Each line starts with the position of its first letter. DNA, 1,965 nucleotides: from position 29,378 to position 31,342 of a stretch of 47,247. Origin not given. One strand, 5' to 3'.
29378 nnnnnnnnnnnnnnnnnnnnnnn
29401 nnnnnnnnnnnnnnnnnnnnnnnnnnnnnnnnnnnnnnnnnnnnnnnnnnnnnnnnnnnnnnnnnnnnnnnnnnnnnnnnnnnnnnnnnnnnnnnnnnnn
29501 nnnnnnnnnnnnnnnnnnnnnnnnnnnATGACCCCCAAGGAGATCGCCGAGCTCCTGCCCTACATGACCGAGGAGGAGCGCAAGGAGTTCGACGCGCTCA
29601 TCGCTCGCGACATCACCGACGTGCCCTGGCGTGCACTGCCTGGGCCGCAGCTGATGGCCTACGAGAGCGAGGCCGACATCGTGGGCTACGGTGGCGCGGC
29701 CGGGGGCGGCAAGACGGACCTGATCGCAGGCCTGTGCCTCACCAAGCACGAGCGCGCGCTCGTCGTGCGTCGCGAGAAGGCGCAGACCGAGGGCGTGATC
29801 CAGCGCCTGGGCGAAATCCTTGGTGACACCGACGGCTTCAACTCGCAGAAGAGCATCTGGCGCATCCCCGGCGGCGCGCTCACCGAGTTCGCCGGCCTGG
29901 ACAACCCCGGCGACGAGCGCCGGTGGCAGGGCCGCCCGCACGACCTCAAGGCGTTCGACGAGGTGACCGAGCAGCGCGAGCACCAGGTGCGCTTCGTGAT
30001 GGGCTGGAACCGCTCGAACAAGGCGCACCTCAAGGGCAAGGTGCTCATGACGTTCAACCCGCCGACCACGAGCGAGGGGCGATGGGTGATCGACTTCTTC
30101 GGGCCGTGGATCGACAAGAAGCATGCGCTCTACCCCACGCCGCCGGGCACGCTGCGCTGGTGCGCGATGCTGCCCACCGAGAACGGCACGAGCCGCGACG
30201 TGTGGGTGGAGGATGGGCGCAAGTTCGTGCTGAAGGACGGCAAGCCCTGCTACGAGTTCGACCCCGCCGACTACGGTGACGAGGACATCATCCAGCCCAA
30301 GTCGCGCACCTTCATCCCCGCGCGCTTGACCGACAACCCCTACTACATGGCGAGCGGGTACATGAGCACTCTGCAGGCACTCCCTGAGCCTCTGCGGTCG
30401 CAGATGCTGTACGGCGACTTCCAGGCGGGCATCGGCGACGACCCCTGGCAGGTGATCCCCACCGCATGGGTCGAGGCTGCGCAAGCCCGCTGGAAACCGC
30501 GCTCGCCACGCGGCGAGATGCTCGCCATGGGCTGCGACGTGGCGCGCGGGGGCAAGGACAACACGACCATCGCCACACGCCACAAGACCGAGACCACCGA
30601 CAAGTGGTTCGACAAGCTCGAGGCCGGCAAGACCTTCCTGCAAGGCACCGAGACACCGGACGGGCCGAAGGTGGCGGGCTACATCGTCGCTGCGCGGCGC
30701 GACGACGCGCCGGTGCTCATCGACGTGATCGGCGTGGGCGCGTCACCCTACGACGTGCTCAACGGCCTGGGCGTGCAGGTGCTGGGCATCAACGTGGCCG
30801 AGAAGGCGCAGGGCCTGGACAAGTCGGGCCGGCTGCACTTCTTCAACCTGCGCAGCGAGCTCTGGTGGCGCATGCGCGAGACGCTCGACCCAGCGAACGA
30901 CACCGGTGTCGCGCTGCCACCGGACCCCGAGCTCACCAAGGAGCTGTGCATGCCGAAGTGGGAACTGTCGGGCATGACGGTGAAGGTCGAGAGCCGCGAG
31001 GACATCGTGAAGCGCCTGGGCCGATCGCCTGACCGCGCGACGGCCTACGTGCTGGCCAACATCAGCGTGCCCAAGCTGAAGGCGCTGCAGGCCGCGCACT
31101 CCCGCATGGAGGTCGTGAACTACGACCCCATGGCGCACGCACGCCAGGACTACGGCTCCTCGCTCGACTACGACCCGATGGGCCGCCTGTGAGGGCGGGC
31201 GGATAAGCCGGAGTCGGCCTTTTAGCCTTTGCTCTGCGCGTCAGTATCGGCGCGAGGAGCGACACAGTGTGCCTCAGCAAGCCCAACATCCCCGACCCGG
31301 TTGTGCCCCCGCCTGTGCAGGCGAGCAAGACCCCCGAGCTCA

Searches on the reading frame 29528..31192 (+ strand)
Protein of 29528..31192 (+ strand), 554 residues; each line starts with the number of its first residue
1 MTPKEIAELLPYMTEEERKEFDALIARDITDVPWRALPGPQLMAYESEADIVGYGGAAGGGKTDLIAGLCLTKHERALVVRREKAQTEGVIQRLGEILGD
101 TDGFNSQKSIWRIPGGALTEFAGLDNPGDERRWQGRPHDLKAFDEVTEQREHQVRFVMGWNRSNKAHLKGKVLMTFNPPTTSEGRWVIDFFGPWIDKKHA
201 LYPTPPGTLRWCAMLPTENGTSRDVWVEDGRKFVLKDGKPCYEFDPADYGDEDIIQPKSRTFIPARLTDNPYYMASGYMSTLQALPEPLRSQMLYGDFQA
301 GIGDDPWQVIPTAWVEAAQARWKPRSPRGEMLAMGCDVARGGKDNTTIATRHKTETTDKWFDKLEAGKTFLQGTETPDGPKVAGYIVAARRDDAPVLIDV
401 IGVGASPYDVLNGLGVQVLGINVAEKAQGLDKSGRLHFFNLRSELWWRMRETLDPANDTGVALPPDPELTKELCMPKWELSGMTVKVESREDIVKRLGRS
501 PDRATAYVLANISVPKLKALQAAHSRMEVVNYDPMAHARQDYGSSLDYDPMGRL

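Call 8: search_protein_families(library=phrogs, proteins=[window:29528-31192:+], max_evalue=0.001)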
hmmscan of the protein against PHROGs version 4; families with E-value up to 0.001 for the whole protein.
window:29528-31192:+ (554 aa): 3 families
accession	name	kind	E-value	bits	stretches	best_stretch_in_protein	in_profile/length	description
phrog_979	-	head and packaging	3.2e-35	122.9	1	38-320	155-426/642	terminase large subunit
phrog_2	-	head and packaging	1.4e-30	107.7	1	2-518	219-599/807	terminase large subunit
phrog_9526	-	head and packaging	1.6e-05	25.5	0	113-217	101-201/280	terminase large subunit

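Call 19: find_homologous_proteins(query=window:29528-31192:+, max_evalue=1e-50)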
Query window:29528-31192:+ (554 aa): 7811 proteins with E <= 1e-50 among 8000 candidates; the best 120 are listed.
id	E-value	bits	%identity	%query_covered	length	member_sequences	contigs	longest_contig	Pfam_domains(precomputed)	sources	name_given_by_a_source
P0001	0.0e+0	1301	100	100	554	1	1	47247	-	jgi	-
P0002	6.8e-287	971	75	100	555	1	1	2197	-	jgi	jgi:hypothetical protein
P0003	2.5e-276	936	73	100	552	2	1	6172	-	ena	-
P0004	3.0e-272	923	72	100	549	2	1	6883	-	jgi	jgi:hypothetical protein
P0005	9.8e-271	918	72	100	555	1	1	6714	-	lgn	-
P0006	2.2e-268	910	72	99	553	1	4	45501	-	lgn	-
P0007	3.4e-268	909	70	99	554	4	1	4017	-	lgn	-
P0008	3.5e-266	903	72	97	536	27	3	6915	-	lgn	-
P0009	9.9e-266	901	71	100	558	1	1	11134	-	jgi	jgi:hypothetical protein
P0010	7.7e-264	895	69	100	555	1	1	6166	-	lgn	-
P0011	2.0e-263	894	69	99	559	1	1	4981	-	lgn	-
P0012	2.9e-263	893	69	100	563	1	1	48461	-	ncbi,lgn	-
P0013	1.4e-261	888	72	97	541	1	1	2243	-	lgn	-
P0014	1.4e-261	887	70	99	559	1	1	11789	-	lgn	-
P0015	1.7e-261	887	74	95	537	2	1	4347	-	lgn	-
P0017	1.2e-258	878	69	97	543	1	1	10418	-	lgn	-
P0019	3.1e-257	873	68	98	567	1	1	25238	-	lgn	-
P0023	1.5e-253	861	68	100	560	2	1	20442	-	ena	-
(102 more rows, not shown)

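Call 20: find_encoding_contigs(protein=P0006, flank=10000, max_places=2)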
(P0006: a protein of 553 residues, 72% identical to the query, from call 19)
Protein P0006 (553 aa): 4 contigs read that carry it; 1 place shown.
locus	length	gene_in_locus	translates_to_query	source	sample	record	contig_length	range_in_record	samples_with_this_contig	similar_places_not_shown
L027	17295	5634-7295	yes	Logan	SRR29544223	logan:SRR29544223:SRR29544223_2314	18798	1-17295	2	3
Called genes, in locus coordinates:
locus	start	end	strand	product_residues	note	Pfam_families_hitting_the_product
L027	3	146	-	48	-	?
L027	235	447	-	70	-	-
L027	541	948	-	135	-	-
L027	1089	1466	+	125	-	-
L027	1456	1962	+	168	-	-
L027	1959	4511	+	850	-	PF08706:D5_N, PF19263:DUF5906 (faint)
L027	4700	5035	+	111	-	PF02796:HTH_7 (faint)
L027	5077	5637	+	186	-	-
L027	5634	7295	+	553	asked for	-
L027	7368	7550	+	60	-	-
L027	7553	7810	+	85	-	-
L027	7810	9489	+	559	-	PF12236:Head-tail_con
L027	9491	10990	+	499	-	-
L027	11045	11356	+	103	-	PF25181:Phage_Bbp19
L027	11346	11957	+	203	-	-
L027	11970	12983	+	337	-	PF20911:GP7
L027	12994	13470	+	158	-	PF21190:Bbp16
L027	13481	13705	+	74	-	-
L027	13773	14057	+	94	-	-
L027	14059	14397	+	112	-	-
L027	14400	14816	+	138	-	-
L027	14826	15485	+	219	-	-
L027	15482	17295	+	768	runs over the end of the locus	-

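Call 21: find_encoding_contigs(protein=P0012, flank=10000, max_places=2)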
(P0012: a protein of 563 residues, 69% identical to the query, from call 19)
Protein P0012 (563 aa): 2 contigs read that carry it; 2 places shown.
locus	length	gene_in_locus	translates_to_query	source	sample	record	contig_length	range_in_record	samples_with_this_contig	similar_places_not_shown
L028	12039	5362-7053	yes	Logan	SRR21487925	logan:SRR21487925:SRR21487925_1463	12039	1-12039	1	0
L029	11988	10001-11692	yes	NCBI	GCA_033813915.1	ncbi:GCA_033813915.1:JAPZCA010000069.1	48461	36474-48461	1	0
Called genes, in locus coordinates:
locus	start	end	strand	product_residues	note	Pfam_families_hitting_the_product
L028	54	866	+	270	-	PF01507:PAPS_reduct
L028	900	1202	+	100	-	-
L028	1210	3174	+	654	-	PF08707:PriCT_2, PF13481:AAA_25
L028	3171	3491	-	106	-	PF02796:HTH_7 (faint), PF13936:HTH_38 (faint), PF13384:HTH_23 (weak)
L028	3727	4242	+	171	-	-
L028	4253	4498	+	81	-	-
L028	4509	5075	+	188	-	-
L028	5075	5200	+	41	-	-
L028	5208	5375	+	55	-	-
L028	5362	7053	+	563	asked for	-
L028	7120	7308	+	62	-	-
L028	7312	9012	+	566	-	PF12236:Head-tail_con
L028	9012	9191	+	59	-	-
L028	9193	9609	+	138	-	-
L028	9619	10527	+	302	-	-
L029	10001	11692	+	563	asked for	-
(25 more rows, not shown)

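Call 22: find_encoding_contigs(protein=P0004, flank=10000, max_places=2)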
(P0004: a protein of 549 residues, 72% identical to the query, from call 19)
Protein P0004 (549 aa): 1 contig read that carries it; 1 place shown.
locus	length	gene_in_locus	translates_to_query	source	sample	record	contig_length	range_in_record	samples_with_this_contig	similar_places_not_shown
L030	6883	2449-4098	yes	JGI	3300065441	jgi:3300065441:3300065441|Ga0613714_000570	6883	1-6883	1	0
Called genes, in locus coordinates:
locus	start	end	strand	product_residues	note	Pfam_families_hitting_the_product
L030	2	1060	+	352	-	?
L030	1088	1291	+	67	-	-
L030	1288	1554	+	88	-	PF02796:HTH_7, PF00196:GerE (faint), PF13384:HTH_23 (weak)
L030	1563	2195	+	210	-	-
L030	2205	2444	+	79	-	-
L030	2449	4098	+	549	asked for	-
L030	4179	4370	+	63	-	-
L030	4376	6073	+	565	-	PF12236:Head-tail_con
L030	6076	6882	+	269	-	?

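Call 23: find_encoding_contigs(protein=P0009, flank=10000, max_places=2)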
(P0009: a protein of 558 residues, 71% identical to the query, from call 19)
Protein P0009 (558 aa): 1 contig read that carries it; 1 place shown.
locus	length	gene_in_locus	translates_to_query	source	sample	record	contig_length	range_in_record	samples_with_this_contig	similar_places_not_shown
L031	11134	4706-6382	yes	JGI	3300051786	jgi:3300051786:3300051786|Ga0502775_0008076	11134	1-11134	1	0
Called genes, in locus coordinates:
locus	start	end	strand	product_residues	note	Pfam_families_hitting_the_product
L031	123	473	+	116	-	-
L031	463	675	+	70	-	-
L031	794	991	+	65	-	-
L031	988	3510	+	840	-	PF08706:D5_N, PF03288:Pox_D5 (faint), PF19263:DUF5906 (weak)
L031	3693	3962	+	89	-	PF02796:HTH_7 (faint), PF00196:GerE (weak)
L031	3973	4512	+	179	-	-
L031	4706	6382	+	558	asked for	-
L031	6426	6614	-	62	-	-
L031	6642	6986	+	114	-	-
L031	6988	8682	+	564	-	PF12236:Head-tail_con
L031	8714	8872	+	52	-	-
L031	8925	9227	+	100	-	PF25181:Phage_Bbp19 (weak)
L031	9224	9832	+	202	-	-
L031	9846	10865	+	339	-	PF20911:GP7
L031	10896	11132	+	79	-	?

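Call 26: find_related_loci(query=window:29528-31192:+, collection=viral_contigs, flank=10000)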
Query window:29528-31192:+ (554 aa) in viral_contigs; peptide patterns used: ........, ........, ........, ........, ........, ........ (x = any residue, [..] = any of these).
262 stretches matched a pattern; 253 encode a relative of the query (tblastn E <= 1e-3); the best 80 are kept; 80 distinct loci.
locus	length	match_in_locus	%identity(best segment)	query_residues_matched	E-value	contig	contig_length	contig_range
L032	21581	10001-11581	67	5-537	0e+0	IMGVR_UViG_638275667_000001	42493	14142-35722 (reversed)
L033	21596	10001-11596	65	5-540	0e+0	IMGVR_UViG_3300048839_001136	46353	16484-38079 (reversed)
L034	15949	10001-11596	65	5-540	0e+0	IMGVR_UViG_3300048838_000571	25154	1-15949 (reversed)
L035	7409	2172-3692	68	34-536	0e+0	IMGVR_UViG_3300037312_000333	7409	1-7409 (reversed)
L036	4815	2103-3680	64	1-535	0e+0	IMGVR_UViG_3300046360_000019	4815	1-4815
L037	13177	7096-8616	68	34-536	0e+0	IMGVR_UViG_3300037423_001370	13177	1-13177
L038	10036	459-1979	68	34-536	0e+0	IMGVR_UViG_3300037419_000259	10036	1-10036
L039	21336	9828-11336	68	34-536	0e+0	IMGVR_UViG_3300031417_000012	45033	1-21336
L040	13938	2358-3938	64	5-536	0e+0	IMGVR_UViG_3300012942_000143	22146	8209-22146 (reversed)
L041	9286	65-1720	60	1-546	0e+0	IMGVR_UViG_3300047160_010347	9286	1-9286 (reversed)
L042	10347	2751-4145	67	62-536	0e+0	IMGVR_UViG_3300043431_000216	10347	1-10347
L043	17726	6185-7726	60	1-535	0e+0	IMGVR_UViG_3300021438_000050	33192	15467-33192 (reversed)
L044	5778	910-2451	60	1-535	0e+0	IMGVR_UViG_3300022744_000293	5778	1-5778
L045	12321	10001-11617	60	5-539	0e+0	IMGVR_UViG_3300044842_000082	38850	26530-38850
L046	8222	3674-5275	58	1-536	0e+0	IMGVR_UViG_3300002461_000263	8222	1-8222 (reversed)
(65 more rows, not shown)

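Call 29: find_related_loci(query=window:29528-31192:+, collection=metagenome_contigs, flank=10000)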
Query window:29528-31192:+ (554 aa) in metagenome_contigs; peptide patterns used: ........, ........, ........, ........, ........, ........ (x = any residue, [..] = any of these).
215 stretches matched a pattern; 118 encode a relative of the query (tblastn E <= 1e-3); the best 80 are kept; 80 distinct loci.
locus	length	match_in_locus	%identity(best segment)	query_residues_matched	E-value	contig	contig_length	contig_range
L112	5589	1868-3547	66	1-554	0e+0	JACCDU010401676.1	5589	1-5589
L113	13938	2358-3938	64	5-536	0e+0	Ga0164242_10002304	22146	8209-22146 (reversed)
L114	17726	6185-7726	60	1-535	0e+0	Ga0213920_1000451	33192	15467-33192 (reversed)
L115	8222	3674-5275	58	1-536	0e+0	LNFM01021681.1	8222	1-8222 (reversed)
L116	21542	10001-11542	58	1-536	0e+0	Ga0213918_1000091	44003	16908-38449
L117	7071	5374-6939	55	7-534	0e+0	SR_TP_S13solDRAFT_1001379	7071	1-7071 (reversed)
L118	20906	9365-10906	56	1-536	0e+0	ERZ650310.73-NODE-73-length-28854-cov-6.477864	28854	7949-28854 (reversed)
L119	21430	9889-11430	55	1-536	0e+0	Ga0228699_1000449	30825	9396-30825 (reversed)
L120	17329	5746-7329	54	1-550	0e+0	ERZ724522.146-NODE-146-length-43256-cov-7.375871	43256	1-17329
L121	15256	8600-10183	55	5-536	0e+0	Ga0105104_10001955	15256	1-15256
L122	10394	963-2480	57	9-524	0e+0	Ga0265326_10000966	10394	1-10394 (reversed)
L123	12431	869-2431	55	4-536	0e+0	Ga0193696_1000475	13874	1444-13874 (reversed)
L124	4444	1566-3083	57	9-524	0e+0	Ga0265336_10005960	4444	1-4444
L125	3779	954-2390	60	34-517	0e+0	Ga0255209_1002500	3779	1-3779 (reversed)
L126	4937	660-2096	60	34-517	0e+0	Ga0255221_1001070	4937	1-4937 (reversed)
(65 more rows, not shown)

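Call 30: find_encoding_contigs(protein=P0003, flank=10000, max_places=1)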
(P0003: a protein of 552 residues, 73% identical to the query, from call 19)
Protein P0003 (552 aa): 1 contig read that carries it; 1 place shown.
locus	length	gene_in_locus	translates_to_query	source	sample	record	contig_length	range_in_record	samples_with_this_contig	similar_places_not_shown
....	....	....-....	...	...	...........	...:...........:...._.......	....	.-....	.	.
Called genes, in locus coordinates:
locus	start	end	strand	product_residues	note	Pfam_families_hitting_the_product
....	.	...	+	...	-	?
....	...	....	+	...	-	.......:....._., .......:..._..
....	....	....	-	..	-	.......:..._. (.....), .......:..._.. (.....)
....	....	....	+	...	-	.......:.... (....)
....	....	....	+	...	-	-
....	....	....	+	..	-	-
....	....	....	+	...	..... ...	-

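Call 31: find_encoding_contigs(protein=P0005, flank=10000, max_places=1)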
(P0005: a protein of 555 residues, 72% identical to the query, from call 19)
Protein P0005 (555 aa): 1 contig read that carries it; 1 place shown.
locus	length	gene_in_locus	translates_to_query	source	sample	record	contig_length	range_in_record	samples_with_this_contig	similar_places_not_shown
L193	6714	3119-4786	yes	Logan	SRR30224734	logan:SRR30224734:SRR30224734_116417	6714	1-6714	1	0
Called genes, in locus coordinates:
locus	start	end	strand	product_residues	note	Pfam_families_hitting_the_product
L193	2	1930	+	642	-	?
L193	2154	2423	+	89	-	-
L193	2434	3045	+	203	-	-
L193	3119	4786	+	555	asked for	-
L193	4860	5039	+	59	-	-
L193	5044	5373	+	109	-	-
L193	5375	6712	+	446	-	?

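Call 32: find_encoding_contigs(protein=P0014, flank=10000, max_places=1)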
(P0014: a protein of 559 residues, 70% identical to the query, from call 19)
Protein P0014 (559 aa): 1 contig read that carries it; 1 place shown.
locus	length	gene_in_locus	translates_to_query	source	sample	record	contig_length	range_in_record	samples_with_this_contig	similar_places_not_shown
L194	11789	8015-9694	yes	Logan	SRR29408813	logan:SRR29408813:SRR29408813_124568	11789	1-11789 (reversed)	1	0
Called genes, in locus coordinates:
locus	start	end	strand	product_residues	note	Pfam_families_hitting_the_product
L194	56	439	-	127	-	-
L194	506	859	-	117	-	-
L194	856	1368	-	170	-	-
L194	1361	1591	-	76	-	-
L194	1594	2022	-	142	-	-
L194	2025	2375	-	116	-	-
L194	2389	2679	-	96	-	-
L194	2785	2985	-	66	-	-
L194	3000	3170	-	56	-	PF24192:DUF7417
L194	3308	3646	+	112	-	-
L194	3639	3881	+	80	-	-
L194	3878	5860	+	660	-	PF08707:PriCT_2, PF13481:AAA_25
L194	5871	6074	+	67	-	-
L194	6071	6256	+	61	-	-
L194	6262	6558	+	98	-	-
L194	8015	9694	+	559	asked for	-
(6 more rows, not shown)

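Call 33: find_encoding_contigs(protein=P0019, flank=10000, max_places=1)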
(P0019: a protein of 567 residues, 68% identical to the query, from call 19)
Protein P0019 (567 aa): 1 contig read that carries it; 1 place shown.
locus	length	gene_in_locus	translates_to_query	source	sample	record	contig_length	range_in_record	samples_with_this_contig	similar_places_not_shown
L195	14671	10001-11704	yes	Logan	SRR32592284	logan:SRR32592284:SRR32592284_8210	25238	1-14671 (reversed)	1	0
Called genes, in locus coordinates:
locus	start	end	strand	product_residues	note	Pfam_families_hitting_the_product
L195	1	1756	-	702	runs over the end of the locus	PF00476:DNA_pol_A (faint)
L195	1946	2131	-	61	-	-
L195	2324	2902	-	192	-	PF10991:Enc34_ssDNA-bd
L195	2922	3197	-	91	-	-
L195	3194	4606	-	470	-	PF10926:DUF2800, PF12705:PDDEXK_1 (weak)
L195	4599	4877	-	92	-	-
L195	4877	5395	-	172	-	-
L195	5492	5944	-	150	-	-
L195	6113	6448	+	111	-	-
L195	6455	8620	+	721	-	PF09250:Prim-Pol (weak), PF05272:VapE-like_dom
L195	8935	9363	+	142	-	PF13560:HTH_31 (faint), PF13936:HTH_38 (faint), PF04545:Sigma70_r4 (faint), PF08281:Sigma70_r4_2 (faint), PF13384:HTH_23 (weak), PF00196:GerE (faint), PF08279:HTH_11 (faint), PF02796:HTH_7 (weak), +3 more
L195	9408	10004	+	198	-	-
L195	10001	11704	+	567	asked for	-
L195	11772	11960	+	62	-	-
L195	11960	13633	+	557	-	PF12236:Head-tail_con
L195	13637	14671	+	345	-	?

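Call 34: find_encoding_contigs(protein=P0023, flank=10000, max_places=1)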
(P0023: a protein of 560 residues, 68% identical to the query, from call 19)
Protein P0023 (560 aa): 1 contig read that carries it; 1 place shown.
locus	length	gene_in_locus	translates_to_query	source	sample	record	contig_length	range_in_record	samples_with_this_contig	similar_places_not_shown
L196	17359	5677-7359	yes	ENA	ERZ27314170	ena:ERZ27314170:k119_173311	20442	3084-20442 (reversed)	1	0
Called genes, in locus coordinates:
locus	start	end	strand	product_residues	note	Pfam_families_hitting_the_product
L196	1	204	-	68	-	?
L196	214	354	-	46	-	-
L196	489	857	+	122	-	-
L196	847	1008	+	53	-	-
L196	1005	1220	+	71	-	-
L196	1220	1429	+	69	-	-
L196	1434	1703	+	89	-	-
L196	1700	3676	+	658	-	PF08707:PriCT_2, PF13481:AAA_25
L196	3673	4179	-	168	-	-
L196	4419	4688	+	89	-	-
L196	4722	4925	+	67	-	-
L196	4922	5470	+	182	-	-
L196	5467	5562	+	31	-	-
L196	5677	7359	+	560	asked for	-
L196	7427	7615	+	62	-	-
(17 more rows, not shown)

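Call 35: find_encoding_contigs(protein=P0017, flank=10000, max_places=1)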
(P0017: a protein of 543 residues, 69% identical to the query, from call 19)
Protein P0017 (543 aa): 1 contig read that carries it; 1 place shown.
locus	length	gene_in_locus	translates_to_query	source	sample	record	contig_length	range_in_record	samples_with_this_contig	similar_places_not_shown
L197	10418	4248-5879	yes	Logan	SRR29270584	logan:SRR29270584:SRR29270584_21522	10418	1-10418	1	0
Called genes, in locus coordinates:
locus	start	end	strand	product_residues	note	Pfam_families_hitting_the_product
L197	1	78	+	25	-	?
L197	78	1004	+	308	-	PF01507:PAPS_reduct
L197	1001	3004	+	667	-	PF08707:PriCT_2, PF13481:AAA_25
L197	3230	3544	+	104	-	-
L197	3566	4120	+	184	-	-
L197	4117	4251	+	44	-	-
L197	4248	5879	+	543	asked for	-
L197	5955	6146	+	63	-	-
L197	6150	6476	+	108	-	PF21628:Gp10-like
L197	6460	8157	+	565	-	PF12236:Head-tail_con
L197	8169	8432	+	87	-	-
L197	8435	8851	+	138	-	-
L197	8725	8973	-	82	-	-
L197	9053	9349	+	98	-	-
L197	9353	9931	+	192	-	-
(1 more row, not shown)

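Call 67: search_dna_similar(query=L031:3693-3962:+, collection=phages, mode=protein, max_evalue=0.001, max_rows=40)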
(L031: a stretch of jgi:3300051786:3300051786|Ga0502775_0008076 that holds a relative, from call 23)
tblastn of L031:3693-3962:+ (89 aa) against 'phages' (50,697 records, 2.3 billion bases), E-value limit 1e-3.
Records with a match: 88; places in all: 88; records where one place covers at least 80% of the query: 0.
Best place of each record, by identity: <60% 88.
By first word of the organism name: Vibrio 81; Caulobacter 4; Phage 1; Caudoviricetes 1; Limnohabitans 1.
By host as written in the record: - 76; Caulobacter vibrioides CB15 3; Vibrio cyclitrophicus 2; Vibrio crassostreae 2; Vibrio sp. F12 2; Caulobacter vibrioides 1; Vibrio lentus 1; Limnohabitans sp. DCL3 1.
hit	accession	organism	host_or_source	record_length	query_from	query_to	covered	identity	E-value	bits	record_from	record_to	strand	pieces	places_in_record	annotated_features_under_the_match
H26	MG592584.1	Vibrio phage 1.214.O._10N.222.54.F11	Vibrio cyclitrophicus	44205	5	72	76%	41.2%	6e-6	48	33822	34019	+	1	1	hypothetical protein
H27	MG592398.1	Vibrio phage 1.013.O._10N.286.54.F9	Vibrio cyclitrophicus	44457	5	72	76%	41.2%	6e-6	48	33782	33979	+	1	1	hypothetical protein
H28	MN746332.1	Caulobacter phage SR18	Caulobacter vibrioides CB15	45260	12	74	71%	42.9%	5e-6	48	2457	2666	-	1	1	hypothetical protein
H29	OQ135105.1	Caulobacter phage BL94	Caulobacter vibrioides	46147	12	74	71%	42.9%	5e-6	48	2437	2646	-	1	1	BL94_gp003c: hypothetical protein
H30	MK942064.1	Caulobacter phage Jess A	Caulobacter vibrioides CB15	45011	12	74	71%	42.9%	6e-6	48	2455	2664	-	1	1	hypothetical protein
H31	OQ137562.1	Caulobacter phage RapA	Caulobacter vibrioides CB15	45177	12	74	71%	42.9%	6e-6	48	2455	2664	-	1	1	RapA_gp003c: hypothetical protein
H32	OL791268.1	Phage zth2-2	-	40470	9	79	80%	37.5%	6e-9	56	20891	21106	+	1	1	record has no annotation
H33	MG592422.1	Vibrio phage 1.038.O._10N.286.51.C2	Vibrio lentus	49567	8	72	73%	40.0%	2e-4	43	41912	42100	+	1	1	hypothetical protein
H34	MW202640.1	Caudoviricetes sp.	Manatee Spring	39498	12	79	76%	37.7%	5e-7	51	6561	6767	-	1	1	none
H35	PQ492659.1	Limnohabitans phage DC33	Limnohabitans sp. DCL3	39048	11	79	78%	32.9%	4e-4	43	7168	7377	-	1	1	hypothetical protein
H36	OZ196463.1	Vibrio phage K67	Seawater and oysters mix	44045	23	72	56%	44.0%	4e-6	48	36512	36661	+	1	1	hypothetical protein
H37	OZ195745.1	Vibrio phage K75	Seawater and oysters mix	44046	23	72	56%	44.0%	4e-6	48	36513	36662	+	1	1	hypothetical protein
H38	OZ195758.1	Vibrio phage K74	Seawater and oysters mix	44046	23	72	56%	44.0%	4e-6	48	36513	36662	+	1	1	hypothetical protein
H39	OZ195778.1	Vibrio phage K66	Seawater and oysters mix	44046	23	72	56%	44.0%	4e-6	48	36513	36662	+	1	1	hypothetical protein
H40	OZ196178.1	Vibrio phage K73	Seawater and oysters mix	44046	23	72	56%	44.0%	4e-6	48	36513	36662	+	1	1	hypothetical protein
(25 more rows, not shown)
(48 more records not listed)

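Call 88: search_protein_families(library=ncbifam, proteins=[L031:3693-3962:+], max_evalue=0.01)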
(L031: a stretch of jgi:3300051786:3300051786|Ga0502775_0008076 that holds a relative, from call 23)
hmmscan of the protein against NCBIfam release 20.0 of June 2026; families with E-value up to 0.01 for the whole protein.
L031:3693-3962:+ (89 aa): 8 families
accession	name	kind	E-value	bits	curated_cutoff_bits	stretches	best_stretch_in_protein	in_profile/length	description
NF052366.1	photon_PedR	equivalog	0.00017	21.7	120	1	30-65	2-36/74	photosynthetic electron transport-dependent transcriptional regulator PedR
NF007403.0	PRK09935.1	equivalog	0.00021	20.9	271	1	24-68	143-186/210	fimbria biosynthesis transcriptional regulator FimZ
NF009949.0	PRK13413.1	equivalog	0.00041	20.1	272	1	17-70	144-196/203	master DNA invertase Mpi family serine-type recombinase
NF033546.1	transpos_IS21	equivalog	0.00044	19.9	160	1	41-74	3-37/294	IS21 family transposase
NF047785.1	respo_reg_MadR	equivalog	0.00077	18.9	300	1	22-64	140-181/209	MadR family response regulator transcription factor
NF052445.1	RespRegMctR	equivalog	0.0019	17.6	300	1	25-66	139-179/205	two-component system response regulator MctR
NF011896.0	PRK15369.1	equivalog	0.002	17.7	242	1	24-66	143-184/211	two component system response regulator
NF007419.0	PRK09958.1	equivalog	0.0029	17.2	251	1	22-68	135-180/204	acid-sensing system DNA-binding response regulator EvgA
